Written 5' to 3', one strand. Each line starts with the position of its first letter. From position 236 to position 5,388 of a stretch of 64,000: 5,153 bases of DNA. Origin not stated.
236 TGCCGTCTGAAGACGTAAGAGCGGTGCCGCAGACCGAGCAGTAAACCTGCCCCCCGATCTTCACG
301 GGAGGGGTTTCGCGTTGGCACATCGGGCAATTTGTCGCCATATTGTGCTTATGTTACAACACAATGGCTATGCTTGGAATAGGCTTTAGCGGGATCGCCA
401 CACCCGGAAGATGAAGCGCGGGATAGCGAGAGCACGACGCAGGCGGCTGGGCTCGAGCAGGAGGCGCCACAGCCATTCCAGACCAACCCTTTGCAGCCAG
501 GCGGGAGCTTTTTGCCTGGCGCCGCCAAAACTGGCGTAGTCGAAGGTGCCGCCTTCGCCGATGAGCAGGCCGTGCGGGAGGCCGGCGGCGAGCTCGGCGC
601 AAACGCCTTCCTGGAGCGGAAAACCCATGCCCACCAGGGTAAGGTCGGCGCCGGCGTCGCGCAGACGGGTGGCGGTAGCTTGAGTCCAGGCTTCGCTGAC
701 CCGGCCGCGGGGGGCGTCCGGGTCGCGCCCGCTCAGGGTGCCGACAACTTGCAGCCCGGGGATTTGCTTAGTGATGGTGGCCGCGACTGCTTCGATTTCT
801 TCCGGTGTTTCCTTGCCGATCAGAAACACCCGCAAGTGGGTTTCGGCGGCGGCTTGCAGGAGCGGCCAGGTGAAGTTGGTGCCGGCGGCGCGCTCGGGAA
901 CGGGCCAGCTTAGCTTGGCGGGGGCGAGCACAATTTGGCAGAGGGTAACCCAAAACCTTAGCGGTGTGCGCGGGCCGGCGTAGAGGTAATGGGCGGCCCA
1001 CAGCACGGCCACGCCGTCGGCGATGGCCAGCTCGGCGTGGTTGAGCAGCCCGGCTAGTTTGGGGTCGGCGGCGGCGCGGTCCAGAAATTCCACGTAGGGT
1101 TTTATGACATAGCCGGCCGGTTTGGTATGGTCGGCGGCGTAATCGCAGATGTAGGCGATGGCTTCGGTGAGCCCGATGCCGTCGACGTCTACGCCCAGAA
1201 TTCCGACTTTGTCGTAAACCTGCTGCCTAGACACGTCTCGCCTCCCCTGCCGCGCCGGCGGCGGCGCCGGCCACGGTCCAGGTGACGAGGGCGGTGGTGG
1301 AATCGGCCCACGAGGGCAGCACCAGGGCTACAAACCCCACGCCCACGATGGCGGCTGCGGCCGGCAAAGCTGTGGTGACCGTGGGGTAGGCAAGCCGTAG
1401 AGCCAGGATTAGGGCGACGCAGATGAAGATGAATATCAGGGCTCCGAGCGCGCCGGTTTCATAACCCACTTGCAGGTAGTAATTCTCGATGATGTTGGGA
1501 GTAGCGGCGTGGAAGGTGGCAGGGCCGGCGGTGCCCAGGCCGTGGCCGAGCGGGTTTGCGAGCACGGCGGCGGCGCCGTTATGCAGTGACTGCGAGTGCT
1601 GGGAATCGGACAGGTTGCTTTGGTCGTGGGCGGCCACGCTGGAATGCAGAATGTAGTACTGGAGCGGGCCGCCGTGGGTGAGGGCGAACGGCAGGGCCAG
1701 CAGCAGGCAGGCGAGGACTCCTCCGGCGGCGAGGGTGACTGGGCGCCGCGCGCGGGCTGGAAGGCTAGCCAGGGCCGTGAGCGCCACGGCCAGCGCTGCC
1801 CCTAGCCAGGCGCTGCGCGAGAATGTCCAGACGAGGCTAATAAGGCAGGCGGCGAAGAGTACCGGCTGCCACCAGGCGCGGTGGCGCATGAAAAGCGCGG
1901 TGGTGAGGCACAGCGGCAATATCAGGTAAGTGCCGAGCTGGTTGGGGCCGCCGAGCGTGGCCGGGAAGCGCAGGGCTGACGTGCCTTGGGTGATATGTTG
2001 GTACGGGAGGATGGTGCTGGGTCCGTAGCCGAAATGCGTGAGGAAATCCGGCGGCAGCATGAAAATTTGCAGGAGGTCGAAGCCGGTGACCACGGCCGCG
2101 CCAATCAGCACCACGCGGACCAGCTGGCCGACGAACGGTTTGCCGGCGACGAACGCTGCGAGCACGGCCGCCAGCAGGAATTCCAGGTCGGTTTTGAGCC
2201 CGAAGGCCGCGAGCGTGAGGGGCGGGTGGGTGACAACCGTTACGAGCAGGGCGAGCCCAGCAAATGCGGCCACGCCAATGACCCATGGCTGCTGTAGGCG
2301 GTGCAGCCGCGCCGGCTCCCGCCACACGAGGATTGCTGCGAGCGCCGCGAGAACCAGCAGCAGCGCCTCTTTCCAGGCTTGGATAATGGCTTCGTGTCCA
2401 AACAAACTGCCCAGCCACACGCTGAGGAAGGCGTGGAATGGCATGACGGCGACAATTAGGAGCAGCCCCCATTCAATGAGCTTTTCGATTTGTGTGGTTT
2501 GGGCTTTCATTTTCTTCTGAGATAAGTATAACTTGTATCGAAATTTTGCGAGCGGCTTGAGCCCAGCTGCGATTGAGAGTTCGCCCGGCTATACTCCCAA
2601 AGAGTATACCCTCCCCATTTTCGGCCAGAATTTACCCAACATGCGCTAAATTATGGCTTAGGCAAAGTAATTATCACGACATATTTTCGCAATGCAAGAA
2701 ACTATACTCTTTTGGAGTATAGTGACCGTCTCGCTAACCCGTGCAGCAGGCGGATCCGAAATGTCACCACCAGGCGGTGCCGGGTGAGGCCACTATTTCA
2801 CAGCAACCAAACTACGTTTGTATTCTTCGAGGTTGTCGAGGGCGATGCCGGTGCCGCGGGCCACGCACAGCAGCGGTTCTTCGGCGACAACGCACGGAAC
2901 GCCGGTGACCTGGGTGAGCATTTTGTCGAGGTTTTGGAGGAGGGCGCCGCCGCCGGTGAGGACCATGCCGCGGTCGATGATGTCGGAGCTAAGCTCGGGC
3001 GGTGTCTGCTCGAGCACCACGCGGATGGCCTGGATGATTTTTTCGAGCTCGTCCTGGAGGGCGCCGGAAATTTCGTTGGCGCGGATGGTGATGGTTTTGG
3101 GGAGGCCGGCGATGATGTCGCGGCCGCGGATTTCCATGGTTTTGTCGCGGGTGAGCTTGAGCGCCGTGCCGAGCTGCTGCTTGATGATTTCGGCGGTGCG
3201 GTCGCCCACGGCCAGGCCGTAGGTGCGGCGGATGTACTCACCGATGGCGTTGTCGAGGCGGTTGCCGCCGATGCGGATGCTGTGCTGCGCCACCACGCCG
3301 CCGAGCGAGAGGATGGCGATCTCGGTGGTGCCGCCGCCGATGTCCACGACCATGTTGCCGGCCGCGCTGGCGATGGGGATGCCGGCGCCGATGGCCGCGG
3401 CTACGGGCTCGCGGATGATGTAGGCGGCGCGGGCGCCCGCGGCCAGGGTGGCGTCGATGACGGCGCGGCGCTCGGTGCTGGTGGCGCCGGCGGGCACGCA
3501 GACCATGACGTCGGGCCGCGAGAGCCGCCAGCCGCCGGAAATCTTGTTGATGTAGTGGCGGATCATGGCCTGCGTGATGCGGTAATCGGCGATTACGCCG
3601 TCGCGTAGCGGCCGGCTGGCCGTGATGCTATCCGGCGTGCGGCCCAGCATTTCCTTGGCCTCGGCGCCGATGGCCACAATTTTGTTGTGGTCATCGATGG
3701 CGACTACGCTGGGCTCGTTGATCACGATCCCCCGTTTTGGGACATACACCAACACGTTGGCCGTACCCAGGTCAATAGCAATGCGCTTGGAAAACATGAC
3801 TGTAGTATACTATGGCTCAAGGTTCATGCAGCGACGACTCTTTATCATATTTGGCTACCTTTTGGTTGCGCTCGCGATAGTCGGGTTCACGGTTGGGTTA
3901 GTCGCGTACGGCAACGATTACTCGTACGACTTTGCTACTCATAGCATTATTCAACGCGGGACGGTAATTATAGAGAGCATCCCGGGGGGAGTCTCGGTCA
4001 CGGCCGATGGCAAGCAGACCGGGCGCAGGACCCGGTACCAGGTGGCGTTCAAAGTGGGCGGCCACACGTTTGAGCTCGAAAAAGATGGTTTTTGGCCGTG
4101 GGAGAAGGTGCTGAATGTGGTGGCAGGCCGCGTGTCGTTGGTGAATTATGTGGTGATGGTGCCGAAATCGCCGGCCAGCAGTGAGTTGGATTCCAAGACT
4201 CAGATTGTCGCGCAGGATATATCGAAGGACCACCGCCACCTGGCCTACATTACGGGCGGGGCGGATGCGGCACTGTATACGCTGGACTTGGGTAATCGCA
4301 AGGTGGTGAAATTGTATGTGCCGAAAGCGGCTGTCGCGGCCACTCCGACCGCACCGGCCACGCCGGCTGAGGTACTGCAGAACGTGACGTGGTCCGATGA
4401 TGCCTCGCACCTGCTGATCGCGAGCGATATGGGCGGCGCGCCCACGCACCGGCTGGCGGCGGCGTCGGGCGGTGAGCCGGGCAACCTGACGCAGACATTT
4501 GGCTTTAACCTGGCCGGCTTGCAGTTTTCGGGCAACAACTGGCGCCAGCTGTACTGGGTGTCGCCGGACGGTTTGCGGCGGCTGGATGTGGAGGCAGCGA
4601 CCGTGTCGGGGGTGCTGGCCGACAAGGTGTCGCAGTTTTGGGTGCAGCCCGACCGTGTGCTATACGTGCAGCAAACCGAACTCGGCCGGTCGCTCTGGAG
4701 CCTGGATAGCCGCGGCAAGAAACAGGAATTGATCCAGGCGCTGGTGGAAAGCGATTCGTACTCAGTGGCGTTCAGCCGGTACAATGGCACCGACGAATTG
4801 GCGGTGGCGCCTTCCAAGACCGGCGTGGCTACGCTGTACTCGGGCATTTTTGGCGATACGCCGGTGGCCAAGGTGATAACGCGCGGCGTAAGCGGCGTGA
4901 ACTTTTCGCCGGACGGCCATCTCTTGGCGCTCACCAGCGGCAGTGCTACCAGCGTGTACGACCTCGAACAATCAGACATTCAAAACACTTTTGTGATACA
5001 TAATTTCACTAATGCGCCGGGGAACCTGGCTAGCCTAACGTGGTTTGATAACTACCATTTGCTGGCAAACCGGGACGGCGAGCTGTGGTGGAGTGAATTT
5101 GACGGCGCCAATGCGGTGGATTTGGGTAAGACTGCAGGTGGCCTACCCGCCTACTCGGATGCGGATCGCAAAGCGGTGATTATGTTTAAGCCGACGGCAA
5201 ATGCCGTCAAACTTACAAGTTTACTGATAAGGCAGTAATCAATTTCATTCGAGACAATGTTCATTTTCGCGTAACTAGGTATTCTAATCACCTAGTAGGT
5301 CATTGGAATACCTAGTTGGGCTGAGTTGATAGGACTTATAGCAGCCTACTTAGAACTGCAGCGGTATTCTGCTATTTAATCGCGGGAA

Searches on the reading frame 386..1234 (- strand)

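Call 77: search_protein_families(library=pfam, proteins=[window:386-1234:-], max_evalue=0.00001)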
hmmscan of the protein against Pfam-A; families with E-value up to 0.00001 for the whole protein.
window:386-1234:- (282 aa): 1 family
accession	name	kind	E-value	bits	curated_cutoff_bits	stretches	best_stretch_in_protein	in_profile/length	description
PF03808.19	Glyco_tran_WecG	-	2.9e-38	131.8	27.4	1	68-268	2-167/168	Glycosyl transferase WecG/TagA/CpsF family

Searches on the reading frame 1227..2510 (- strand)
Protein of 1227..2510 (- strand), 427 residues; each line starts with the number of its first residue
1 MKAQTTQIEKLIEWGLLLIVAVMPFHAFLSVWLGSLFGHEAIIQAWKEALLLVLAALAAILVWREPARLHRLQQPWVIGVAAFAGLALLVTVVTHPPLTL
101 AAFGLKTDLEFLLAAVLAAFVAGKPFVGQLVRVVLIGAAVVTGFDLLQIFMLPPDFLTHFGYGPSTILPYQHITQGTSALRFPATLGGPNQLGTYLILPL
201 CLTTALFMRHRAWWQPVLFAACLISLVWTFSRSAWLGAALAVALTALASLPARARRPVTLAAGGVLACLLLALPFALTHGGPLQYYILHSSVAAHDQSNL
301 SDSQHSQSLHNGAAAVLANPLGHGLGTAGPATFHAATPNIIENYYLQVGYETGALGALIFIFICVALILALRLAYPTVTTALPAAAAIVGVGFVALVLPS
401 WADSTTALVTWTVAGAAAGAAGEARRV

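Call 77: search_protein_families(library=pfam, proteins=[window:1227-2510:-], max_evalue=0.00001)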
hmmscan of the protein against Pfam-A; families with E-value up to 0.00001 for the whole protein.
window:1227-2510:- (427 aa): 1 family
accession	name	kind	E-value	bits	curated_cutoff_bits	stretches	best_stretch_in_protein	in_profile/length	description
PF04932.20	Wzy_C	-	1.2e-11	45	31.7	1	218-361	2-149/149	O-Antigen ligase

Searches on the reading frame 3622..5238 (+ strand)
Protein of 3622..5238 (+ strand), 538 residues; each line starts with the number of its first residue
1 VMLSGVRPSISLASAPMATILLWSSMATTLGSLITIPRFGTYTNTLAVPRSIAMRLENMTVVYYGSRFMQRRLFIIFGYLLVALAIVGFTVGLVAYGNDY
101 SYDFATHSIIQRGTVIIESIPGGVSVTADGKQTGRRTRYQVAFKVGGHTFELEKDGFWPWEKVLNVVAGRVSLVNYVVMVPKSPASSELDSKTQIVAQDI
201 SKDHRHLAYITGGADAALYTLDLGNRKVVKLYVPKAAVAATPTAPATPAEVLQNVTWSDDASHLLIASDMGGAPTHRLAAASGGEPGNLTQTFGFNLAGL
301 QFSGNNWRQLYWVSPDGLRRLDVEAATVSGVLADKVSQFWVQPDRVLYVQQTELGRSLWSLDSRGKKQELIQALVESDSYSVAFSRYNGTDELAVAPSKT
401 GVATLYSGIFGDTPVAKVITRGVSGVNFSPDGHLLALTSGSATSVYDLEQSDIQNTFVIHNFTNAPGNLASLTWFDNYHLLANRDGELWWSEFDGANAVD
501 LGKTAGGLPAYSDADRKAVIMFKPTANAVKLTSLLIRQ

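Call 77: search_protein_families(library=pfam, proteins=[window:3622-5238:+], max_evalue=0.00001)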
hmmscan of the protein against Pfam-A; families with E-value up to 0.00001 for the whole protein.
window:3622-5238:+ (538 aa): 1 family
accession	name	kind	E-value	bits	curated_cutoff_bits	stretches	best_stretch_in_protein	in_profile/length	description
PF08308.17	PEGA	-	2.7e-08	34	20.8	1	113-176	2-65/71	PEGA domain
